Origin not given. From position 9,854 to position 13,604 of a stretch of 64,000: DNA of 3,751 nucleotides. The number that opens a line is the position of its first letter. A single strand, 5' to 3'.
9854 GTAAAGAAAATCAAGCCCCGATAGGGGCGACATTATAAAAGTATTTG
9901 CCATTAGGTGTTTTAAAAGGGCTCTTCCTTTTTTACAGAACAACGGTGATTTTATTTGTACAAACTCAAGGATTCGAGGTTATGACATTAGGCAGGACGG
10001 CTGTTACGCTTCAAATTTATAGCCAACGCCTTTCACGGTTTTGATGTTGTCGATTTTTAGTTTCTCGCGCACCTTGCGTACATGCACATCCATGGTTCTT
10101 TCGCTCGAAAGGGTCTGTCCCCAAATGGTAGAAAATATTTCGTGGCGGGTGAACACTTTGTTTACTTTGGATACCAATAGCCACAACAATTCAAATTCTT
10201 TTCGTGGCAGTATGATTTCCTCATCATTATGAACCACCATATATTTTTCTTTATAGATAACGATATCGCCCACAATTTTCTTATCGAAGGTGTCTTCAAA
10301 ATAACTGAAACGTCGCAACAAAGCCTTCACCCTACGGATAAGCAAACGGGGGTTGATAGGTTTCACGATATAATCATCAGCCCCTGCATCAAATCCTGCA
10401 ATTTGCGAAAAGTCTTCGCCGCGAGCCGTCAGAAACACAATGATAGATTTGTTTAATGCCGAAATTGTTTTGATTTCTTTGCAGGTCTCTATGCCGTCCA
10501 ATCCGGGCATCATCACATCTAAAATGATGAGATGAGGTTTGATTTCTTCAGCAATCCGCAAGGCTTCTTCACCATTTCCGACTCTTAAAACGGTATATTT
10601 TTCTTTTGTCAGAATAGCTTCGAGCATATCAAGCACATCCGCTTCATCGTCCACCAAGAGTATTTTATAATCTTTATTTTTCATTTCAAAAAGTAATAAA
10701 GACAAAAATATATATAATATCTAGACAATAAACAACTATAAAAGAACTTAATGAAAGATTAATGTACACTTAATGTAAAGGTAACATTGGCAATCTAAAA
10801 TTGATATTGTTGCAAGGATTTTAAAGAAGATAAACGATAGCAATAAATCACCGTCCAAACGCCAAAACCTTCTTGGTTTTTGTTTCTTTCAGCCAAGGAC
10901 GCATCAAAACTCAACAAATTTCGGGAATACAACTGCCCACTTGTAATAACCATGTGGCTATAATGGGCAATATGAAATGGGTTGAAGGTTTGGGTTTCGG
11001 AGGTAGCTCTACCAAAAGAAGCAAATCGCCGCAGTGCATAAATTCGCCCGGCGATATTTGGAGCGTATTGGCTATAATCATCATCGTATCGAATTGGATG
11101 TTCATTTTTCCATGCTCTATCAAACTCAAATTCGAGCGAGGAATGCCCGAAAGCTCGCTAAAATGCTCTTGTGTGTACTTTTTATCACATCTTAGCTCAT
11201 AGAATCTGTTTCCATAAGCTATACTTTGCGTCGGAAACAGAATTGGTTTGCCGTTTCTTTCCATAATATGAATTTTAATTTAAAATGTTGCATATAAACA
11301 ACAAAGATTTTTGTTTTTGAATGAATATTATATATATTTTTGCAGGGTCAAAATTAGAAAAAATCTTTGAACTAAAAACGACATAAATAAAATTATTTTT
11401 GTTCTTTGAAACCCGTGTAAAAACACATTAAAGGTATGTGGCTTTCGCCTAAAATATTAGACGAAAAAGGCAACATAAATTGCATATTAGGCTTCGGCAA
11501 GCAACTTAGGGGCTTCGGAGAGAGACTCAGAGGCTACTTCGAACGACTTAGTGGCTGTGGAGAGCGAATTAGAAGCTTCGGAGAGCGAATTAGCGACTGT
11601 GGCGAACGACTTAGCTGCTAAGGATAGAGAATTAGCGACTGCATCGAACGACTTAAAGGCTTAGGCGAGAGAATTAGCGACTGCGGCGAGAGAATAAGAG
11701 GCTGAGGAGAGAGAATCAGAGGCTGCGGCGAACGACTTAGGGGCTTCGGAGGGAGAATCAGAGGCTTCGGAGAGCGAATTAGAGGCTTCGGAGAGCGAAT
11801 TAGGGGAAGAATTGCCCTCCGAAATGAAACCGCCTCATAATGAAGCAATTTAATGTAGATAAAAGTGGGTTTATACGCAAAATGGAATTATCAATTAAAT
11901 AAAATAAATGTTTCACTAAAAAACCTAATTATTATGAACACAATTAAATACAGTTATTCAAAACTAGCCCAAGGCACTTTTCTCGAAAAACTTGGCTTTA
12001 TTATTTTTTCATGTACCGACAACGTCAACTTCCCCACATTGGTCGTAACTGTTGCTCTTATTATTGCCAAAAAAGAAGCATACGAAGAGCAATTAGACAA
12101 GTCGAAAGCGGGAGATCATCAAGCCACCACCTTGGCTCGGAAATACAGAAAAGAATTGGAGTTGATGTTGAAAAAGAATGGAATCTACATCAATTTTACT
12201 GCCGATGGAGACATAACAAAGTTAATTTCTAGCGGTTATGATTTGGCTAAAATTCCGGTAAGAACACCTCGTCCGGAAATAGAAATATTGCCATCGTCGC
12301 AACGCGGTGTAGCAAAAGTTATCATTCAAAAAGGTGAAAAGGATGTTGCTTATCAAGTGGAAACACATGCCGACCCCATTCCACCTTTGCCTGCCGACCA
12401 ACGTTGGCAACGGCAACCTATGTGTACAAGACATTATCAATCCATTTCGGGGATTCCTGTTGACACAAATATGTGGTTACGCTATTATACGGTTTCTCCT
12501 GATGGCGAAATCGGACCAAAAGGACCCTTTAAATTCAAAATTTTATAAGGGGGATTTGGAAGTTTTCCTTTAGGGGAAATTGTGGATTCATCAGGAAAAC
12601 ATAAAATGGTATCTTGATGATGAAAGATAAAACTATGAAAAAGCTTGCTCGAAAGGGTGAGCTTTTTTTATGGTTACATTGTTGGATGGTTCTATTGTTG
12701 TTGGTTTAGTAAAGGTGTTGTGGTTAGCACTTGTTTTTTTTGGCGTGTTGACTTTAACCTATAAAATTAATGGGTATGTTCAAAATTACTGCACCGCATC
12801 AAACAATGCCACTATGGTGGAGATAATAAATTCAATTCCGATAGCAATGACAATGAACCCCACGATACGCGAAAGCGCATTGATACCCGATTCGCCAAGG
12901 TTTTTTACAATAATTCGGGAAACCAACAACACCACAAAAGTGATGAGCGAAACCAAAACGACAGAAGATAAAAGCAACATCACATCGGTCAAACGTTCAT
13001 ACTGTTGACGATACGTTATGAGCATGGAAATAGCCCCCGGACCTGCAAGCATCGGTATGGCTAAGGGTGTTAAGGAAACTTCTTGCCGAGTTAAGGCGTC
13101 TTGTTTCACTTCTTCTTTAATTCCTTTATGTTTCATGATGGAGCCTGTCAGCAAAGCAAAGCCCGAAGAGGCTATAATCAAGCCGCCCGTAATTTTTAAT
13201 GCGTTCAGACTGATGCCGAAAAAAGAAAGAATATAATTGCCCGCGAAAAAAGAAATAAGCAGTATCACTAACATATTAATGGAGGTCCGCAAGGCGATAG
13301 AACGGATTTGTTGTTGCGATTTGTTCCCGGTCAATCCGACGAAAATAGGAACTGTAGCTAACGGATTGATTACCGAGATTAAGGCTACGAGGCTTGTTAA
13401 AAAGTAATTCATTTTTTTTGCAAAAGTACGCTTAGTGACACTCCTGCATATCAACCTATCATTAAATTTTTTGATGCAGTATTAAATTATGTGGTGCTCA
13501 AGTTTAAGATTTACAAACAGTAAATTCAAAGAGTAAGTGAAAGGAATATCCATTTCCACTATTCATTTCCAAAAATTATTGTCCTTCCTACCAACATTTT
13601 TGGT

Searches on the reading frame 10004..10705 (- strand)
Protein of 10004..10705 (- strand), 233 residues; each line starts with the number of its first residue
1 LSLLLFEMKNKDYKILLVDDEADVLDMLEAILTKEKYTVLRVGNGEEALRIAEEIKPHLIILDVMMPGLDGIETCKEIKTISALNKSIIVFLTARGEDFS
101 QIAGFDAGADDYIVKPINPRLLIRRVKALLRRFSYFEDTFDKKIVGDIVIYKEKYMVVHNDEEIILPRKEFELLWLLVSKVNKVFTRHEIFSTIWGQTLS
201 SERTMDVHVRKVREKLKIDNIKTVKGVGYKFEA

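Call 7: search_protein_families(library=pfam, proteins=[window:10004-10705:-], max_evalue=0.01)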
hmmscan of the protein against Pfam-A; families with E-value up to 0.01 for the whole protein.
window:10004-10705:- (233 aa): 3 families
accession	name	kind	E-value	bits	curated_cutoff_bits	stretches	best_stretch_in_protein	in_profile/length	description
PF00072.30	Response_reg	-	1.8e-28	99.3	30.2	1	15-126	1-110/111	Response regulator receiver domain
PF00486.34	Trans_reg_C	-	2.8e-20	72.6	26.2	1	162-231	2-77/77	Transcriptional regulatory protein, C terminal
PF23198.2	PDE8A_N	-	0.0001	22.7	29.6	1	10-96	6-95/147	PDE8A-like, N-terminal domain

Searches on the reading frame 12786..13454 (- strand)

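Call 7: search_protein_families(library=pfam, proteins=[window:12786-13454:-], max_evalue=0.01)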
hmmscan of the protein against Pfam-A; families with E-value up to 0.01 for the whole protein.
window:12786-13454:- (222 aa): 1 family
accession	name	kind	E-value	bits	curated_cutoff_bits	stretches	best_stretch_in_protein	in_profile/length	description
PF01914.23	MarC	-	2.6e-52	177.7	23.9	1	15-217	1-202/203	MarC family integral membrane protein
